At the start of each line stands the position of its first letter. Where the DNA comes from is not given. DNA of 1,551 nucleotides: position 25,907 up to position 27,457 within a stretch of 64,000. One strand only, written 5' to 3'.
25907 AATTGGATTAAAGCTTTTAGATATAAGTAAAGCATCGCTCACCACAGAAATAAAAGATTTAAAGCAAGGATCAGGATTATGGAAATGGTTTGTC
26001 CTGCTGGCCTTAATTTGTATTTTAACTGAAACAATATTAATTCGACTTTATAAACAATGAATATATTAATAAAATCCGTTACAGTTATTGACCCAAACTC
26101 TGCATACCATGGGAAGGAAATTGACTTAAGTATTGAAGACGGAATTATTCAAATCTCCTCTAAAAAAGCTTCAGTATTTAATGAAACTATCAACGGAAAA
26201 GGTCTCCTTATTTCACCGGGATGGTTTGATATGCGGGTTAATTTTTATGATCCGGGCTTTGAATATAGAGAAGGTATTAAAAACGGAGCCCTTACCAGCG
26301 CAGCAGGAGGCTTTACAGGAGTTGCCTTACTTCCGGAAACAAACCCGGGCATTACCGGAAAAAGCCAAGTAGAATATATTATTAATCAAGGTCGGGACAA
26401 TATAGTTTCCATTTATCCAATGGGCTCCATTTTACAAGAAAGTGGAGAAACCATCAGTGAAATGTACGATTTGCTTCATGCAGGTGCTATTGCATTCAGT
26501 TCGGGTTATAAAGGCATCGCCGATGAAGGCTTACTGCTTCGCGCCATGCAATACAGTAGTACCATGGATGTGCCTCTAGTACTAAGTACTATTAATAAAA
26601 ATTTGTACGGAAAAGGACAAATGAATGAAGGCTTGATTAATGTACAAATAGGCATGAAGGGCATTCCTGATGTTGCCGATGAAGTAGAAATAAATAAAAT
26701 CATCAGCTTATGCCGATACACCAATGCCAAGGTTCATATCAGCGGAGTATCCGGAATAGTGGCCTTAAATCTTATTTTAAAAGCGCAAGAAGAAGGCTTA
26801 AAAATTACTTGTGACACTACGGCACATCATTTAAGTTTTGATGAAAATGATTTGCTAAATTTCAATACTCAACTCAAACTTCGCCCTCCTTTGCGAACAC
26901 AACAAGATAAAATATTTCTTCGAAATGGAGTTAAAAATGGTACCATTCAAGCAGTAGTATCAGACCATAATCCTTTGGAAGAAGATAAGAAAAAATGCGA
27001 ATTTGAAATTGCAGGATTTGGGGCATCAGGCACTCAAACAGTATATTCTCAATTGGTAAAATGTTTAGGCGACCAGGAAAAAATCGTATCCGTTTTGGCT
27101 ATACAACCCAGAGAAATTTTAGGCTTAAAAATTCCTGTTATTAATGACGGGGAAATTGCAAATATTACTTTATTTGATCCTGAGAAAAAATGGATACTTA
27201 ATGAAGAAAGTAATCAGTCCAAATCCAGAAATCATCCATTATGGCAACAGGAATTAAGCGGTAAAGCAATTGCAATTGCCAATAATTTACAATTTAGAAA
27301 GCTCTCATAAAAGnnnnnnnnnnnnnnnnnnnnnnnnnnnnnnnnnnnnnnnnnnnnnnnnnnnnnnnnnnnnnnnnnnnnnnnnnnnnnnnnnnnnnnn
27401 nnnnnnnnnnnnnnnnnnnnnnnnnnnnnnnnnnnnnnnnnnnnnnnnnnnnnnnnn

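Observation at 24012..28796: Tightly overlapped four-gene operon: BatA_N membrane protein, HxH-less dihydroorotase-like protein, DUF4199 membrane protein and a GT2 polyprenyl-phosphate glycosyltransferase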

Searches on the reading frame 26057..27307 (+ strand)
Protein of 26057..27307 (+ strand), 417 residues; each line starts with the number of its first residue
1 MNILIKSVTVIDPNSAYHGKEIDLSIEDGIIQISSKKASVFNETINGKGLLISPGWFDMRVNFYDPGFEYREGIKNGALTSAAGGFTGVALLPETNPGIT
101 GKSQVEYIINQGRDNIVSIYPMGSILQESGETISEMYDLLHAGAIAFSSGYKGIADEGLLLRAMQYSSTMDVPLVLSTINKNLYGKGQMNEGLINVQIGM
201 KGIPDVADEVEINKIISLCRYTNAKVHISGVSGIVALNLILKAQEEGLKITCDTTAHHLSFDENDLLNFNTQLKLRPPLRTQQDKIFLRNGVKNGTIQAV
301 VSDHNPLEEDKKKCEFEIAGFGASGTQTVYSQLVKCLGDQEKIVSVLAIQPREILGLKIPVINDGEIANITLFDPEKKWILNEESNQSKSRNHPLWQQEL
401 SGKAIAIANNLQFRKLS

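Call 3: search_protein_families(library=pfam, proteins=[window:26057-27307:+], max_evalue=0.01)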
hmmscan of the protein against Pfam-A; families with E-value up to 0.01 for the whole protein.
window:26057-27307:+ (417 aa): 1 family
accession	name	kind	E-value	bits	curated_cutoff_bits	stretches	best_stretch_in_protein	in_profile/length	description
PF01979.26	Amidohydro_1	-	5.2e-06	26.4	25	1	52-377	2-321/345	Amidohydrolase family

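Call 4: search_protein_families(library=ncbifam, proteins=[window:26057-27307:+], max_evalue=0.01)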
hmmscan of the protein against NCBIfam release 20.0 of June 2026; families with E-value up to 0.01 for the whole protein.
window:26057-27307:+ (417 aa): 34 families (the best 25 are shown)
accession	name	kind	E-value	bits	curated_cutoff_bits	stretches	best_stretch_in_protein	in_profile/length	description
NF006845.0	PRK09357.2-6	equivalog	1.1e-84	284.6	728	1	1-405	1-415/428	dihydroorotase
TIGR00857.1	pyrC_multi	subfamily_domain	4e-84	283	279.05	1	21-407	5-401/412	dihydroorotase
NF006844.0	PRK09357.2-5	equivalog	6.7e-83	279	701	1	2-405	3-410/422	dihydroorotase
NF006558.0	PRK09059.1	equivalog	3.7e-82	276.1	645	1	3-406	5-418/430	dihydroorotase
NF005791.0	PRK07627.1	equivalog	9.8e-82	275.1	442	1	1-404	1-411/425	dihydroorotase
NF006843.0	PRK09357.2-4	equivalog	3.3e-81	273.4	786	1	1-402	1-407/431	dihydroorotase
NF005614.0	PRK07369.1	equivalog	5.3e-80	269.3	456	1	3-407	4-416/419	dihydroorotase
NF006842.0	PRK09357.2-3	equivalog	1.2e-75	254.8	695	1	1-413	1-436/440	dihydroorotase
NF006837.0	PRK09357.1-2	equivalog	1.2e-72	244.8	575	1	1-406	1-413/428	dihydroorotase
NF006839.0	PRK09357.1-4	equivalog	3.8e-70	236.6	576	1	3-404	2-409/422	dihydroorotase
NF006836.0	PRK09357.1-1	equivalog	5.5e-69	232.9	538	1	9-406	4-415/432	dihydroorotase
NF006838.0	PRK09357.1-3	equivalog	3.7e-65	220.4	644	1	1-403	1-409/423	dihydroorotase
NF006841.0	PRK09357.2-2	equivalog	1.8e-57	195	640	1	3-404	2-406/421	dihydroorotase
NF006268.0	PRK08417.1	equivalog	1.3e-54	185.9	499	1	4-385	2-382/406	metal-dependent hydrolase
TIGR03178.1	allantoinase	equivalog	1.3e-41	142.8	357.85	1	3-403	2-413/441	allantoinase AllB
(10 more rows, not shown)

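Call 5: search_solved_structures(query=window:26057-27307:+, show_alignments=4, max_evalue=1e-10)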
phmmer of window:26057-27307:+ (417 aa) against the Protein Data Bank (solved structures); distinct sequences matched with E-value up to 1e-10: 40.
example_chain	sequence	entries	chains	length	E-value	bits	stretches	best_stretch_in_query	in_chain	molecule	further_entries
4bjh_A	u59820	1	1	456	1.4e-74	254.5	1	2-406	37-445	DIHYDROOROTASE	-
3d6n_A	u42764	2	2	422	3.8e-74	253.1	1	2-406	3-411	Dihydroorotase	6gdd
6gde_A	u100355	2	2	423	3.8e-74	253.1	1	2-406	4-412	Dihydroorotase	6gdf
1xrf_A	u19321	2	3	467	5.4e-74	252.6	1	2-406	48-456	Dihydroorotase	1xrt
3mpg_A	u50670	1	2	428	6.1e-53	183.3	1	22-397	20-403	Dihydroorotase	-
4yiw_A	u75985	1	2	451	7.2e-53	183.1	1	22-397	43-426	Dihydroorotase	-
3gri_A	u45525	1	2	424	1.1e-46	162.6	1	39-405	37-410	Dihydroorotase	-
2z00_A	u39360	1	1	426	2.3e-39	138.6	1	3-395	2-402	Dihydroorotase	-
3hm7_A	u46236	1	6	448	4.7e-24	88.2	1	2-389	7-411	Allantoinase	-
3e74_A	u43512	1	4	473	1.3e-22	83.5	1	2-389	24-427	Allantoinase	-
8hfd_A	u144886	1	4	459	1.9e-22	82.9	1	2-389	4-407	Allantoinase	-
7uof_A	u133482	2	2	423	4.3e-21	78.4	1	4-405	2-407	Dihydroorotase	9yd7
2gwn_A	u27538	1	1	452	3.7e-16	62.2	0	216-379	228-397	dihydroorotase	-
4c6o_A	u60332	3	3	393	7.2e-13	51.3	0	207-337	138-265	CAD PROTEIN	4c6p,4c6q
6hg1_A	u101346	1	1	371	1.5e-12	50.3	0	203-337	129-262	CAD protein,Dihydroorotase,CAD protein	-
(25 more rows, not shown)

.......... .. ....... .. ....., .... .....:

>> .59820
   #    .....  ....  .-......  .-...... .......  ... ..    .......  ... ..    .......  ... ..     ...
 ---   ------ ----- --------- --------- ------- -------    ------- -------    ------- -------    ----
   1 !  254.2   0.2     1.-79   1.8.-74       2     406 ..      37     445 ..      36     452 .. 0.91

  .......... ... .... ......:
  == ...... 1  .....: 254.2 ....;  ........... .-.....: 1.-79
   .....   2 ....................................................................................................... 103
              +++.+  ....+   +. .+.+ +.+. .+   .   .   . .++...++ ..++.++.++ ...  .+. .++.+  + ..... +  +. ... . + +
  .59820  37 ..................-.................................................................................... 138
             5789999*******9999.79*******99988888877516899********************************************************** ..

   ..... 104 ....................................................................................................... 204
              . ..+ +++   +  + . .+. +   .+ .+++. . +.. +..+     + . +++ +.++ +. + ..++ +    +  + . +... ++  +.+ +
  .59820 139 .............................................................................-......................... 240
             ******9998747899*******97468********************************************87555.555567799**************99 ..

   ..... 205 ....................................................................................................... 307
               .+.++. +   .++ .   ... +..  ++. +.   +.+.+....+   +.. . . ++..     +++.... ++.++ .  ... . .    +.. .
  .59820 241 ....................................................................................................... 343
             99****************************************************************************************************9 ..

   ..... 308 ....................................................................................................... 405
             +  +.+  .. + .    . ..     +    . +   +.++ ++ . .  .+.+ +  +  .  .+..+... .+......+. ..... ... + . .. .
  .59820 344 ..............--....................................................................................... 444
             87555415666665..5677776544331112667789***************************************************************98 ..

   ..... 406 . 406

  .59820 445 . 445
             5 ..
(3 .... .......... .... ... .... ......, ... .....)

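Call 8: find_homologous_proteins(query=window:26057-27307:+, max_evalue=1e-20)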
Query window:26057-27307:+ (417 aa): 903 proteins with E <= 1e-20 among 7886 candidates; the best 120 are listed.
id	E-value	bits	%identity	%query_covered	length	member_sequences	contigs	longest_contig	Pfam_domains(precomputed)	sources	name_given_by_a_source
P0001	7.8e-274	926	100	100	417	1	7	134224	PF12890.14,PF01979.27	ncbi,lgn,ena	-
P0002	2.0e-196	671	70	100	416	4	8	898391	PF12890.14,PF01979.27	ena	-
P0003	6.4e-180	616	65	100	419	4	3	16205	PF12890.14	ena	-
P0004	1.0e-169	583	61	100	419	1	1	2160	PF12890.14,PF01979.27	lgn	-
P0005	8.8e-155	534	56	100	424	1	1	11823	PF12890.14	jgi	jgi:dihydroorotase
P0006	3.4e-140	485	54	98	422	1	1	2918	PF12890.14,PF01979.27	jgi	jgi:dihydroorotase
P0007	2.2e-136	473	53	98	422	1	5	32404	PF12890.14,PF01979.27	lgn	-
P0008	1.8e-133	463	51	99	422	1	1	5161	PF12890.14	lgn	-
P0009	2.7e-133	463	52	98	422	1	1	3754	PF12890.14,PF01979.27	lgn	-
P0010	3.7e-132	459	50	99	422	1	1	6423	PF12890.14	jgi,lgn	jgi:dihydroorotase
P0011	2.3e-131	456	53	98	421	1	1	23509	PF12890.14,PF01979.27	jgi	-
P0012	4.2e-130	452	48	100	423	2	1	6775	PF12890.14,PF01979.27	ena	-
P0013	7.2e-130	452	52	99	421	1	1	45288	PF12890.14,PF01979.27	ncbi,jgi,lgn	-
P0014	9.9e-130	451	53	98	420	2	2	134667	PF12890.14,PF01979.27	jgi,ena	-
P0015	6.9e-129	448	48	99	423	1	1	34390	PF12890.14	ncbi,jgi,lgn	-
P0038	3.7e-107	377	43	99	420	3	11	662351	PF12890.14,PF01979.27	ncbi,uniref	ncbi:MAG: dihydroorotase [Reichenbachiella sp.]|uniref:dihydroorotase n=2 Tax=Reichenbachiella sp. T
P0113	1.9e-101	358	41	98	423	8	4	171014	PF12890.14,PF01979.27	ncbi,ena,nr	ncbi:MAG: dihydroorotase [Cytophagales bacterium]|nr:dihydroorotase [Cytophagales bacterium]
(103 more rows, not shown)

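Call 12: find_encoding_contigs(protein=P0001, flank=10000, max_places=3)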
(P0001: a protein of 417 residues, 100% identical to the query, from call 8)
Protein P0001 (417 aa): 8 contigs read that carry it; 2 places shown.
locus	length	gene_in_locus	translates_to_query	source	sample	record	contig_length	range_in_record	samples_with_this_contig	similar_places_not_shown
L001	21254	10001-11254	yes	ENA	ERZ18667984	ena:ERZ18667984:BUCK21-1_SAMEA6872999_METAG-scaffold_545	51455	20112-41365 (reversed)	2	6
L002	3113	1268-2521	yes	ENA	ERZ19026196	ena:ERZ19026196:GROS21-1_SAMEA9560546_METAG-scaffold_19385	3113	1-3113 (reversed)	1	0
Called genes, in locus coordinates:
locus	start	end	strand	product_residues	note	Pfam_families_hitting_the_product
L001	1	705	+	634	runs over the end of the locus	PF00270:DEAD, PF00271:Helicase_C, PF16124:RecQ_Zn_bind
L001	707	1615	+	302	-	-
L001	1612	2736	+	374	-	PF13439:Glyco_transf_4 (weak), PF00534:Glycos_transf_1, PF13692:Glyco_trans_1_4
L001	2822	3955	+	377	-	-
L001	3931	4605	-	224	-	PF00005:ABC_tran, PF13304:AAA_21 (faint)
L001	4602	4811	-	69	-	-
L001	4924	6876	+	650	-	-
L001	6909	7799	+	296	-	-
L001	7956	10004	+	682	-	PF07584:BatA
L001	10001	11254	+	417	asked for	PF01979:Amidohydro_1 (weak), PF12890:DHOase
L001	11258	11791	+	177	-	PF13858:DUF4199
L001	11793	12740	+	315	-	PF00535:Glycos_transf_2, PF10111:Glyco_tranf_2_2, PF13641:Glyco_tranf_2_3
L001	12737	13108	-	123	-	PF01152:Bac_globin (weak)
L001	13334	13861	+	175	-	PF00856:SET (weak)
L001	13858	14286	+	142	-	PF00355:Rieske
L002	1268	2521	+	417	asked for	PF01979:Amidohydro_1 (weak), PF12890:DHOase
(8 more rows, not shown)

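Call 14: find_related_loci(query=A1, collection=genome_contigs, flank=7000)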
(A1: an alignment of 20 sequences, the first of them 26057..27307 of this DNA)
Query A1 (417 aa) in genome_contigs; peptide patterns used: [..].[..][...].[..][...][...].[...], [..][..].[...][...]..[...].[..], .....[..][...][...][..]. (x = any residue, [..] = any of these).
600 stretches matched a pattern (row limit reached: there are more); 568 encode a relative of the query (tblastn E <= 1e-3); the best 80 are kept; 80 distinct loci.
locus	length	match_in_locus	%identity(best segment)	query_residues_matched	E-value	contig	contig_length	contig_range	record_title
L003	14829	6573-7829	43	1-413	8e-115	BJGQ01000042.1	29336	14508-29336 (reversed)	Bacteroidota bacterium LBMAG_Bacteroidetes_hypo.bin2 DNA, sequence42, whole genome shotgun sequence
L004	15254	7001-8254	42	2-415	3e-114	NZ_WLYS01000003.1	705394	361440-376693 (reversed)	Sphingobacterium chungjuense strain IMCC25678 IMCC25678_3_length_705394, whole genome shotgun sequence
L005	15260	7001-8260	43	1-413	3e-112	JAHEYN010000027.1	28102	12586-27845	MAG: Bacteroidetes bacterium isolate nzgw129 NODE_430_length_28103_cov_4.264777, whole genome shotgun sequence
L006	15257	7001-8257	45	1-413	3e-111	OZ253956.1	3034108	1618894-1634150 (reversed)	MAG: Vicingaceae bacterium isolate 46683767-01c6-455e-94b2-b5cb87c916ac genome assembly, chromosome: 1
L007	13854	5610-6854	43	3-413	6e-111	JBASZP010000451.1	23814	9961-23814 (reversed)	MAG: Daejeonella sp. isolate MFD10499_ilm_asm_bin4 k127_99881, whole genome shotgun sequence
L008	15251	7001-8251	43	1-414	4e-110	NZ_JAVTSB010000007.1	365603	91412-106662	Pedobacter gandavensis strain S8_12.1 contig_0007, whole genome shotgun sequence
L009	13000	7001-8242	44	1-409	2e-109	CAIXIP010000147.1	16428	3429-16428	MAG: uncultured Bacteroidetes bacterium isolate KT5_bin-767 genome assembly, contig: bin-767:147/358, whole genome shotg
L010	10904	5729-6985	42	1-413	4e-109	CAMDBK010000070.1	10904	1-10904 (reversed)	MAG: Chitinophaga pinensis isolate MaH-04nov19-256 genome assembly, contig: MaH-04nov19-C15513, whole genome shotgun seq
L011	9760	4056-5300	42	3-413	4e-109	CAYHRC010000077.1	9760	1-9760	MAG TPA_asm: uncultured Sphingobacterium sp. isolate ERP119705_co14_50 genome assembly, contig: NODE_10013_length_9760_c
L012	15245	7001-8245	42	1-413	1e-108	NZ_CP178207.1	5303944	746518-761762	Pedobacter sp. KLB.chiD chromosome, complete genome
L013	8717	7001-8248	40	1-415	1e-108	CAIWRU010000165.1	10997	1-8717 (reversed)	MAG: uncultured Mucilaginibacter sp. isolate AlinenLipids_bin-8559 genome assembly, contig: bin-8559:165/222, whole geno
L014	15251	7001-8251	43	1-414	3e-108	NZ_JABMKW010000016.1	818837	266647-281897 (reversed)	Pedobacter panaciterrae strain LMG 23400 Contig_19_92.6182, whole genome shotgun sequence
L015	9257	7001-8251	41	1-415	7e-108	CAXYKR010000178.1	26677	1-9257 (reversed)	MAG: uncultured Mucilaginibacter sp. isolate SP285_3_metabat2_genome_mining.21 genome assembly, contig: Genome499_k127_6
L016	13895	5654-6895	43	1-409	1e-107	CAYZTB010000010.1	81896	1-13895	MAG TPA_asm: uncultured Bacteroidia bacterium isolate SRP128246_co1_513 genome assembly, contig: NODE_226_length_81896_c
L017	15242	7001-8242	43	2-412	3e-107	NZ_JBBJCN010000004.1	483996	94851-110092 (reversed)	Pedobacter superstes strain P351 4, whole genome shotgun sequence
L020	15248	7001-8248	42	1-415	9e-107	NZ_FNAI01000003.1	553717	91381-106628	Mucilaginibacter pineti strain 47C3B, whole genome shotgun sequence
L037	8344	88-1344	39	1-414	3e-104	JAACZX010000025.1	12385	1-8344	MAG: Chitinophagaceae bacterium isolate SCNH_8 NODE_39_length_12385_cov_3.363393, whole genome shotgun sequence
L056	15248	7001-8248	41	1-413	1e-102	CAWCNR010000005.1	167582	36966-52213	MAG: uncultured Bacteroidetes bacterium isolate MFD04944.bin.1.290 genome assembly, contig: contig_31090, whole genome s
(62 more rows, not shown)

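Call 18: search_protein_families(library=pfam, proteins=[L004:8276-8941:+, L003:9577-10701:+, L007:10287-11285:+, L007:11298-12794:+, L037:4455-5090:+, L037:5097-5714:+, L056:10888-11931:+, L037:2911-3297:+, L008:3357-4931:+, L020:10714-12045:-], max_evalue=0.001)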
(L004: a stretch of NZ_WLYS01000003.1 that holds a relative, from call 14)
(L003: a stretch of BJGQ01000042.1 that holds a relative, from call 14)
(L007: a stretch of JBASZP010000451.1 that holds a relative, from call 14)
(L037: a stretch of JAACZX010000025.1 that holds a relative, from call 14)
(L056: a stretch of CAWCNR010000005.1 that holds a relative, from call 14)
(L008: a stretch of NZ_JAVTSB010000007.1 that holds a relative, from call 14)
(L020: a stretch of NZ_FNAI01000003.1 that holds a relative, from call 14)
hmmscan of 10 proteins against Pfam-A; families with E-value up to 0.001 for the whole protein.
L004:8276-8941:+ (222 aa): 0 families

L003:9577-10701:+ (375 aa): 4 families
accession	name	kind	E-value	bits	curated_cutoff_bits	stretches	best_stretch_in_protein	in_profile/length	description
PF00534.26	Glycos_transf_1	-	2.5e-21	76.4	26.4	1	187-345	2-160/172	Glycosyl transferases group 1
PF13692.12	Glyco_trans_1_4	-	8.8e-21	75.1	27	1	202-341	3-140/142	Glycosyl transferases group 1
PF13439.12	Glyco_transf_4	-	6.1e-09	36.6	28.5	1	14-165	2-153/170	Glycosyltransferase Family 4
PF20706.3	GT4-conflict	-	1.6e-06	27.8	26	1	197-339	194-335/385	Family 4 Glycosyltransferase in conflict systems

L007:10287-11285:+ (333 aa): 0 families

L007:11298-12794:+ (499 aa): 3 families
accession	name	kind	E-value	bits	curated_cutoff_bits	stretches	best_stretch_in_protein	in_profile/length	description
PF03321.19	GH3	-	1.6e-44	152.8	23.6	1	18-264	4-301/304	GH3 family N-terminal domain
PF23572.1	GH3_C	-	2.9e-17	63.8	23.6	1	376-489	1-119/119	GH3 family C-terminal domain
PF23571.1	GH3_M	-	1.3e-15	57.7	23.6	1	292-360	2-74/75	GH3 family central domain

L037:4455-5090:+ (212 aa): 2 families
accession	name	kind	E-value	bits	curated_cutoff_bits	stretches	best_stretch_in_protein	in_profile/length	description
PF13580.11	SIS_2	-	2e-28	99.6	27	1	42-164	16-138/138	SIS domain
PF01380.27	SIS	-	3.2e-07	30.7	25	1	129-183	53-107/131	SIS domain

L037:5097-5714:+ (206 aa): 2 families
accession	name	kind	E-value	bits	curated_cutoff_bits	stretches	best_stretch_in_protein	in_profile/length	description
PF08645.17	PNK3P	-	2.6e-08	34.2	22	1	50-161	20-129/161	Polynucleotide kinase 3 phosphatase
PF13419.12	HAD_2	-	0.00085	19.9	23.8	0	55-173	76-176/178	Haloacid dehalogenase-like hydrolase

L056:10888-11931:+ (348 aa): 2 families
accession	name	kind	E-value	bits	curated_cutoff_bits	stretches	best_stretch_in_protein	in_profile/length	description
PF00288.32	GHMP_kinases_N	-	7.8e-19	68.1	22.3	1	87-175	2-87/87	GHMP kinases N terminal domain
PF08544.19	GHMP_kinases_C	-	7.6e-11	42.7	21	1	249-325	1-78/85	GHMP kinases C terminal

L037:2911-3297:+ (129 aa): 1 family
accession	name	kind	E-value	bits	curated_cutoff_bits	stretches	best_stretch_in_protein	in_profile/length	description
PF13366.12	PDDEXK_3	-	4.2e-35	121.1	22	1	6-118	2-116/117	PD-(D/E)XK nuclease superfamily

L008:3357-4931:+ (525 aa): 2 families
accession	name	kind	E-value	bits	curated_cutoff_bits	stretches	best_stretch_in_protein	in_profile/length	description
PF03734.19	YkuD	-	5.3e-24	85.9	23.4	1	247-435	2-139/146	L,D-transpeptidase catalytic domain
PF20142.4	Scaffold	-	5.9e-20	72.8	24.6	1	68-213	2-139/139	Scaffold domain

L020:10714-12045:- (443 aa): 6 families
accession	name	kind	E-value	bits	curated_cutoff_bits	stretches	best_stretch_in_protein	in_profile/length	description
PF02163.28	Peptidase_M50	-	1.7e-55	188.2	27.2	1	9-427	2-221/221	Peptidase family M50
PF17820.7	PDZ_6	-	4.7e-13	49.1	27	2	225-259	2-36/54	PDZ domain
PF00595.29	PDZ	-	6.2e-11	43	23.2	1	220-254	24-58/81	PDZ domain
PF13180.12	PDZ_2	-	8.4e-08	32.8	27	1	222-285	13-77/80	PDZ domain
PF21558.3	Pept_S41_N_bact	-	1.1e-06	28.9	27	0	225-285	6-63/87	Bacteroidetes, Peptidase, S41 family, N-terminal domain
PF14685.13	PDZ_Tricorn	-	2.2e-05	24.8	25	0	237-279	36-80/88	Tricorn protease PDZ domain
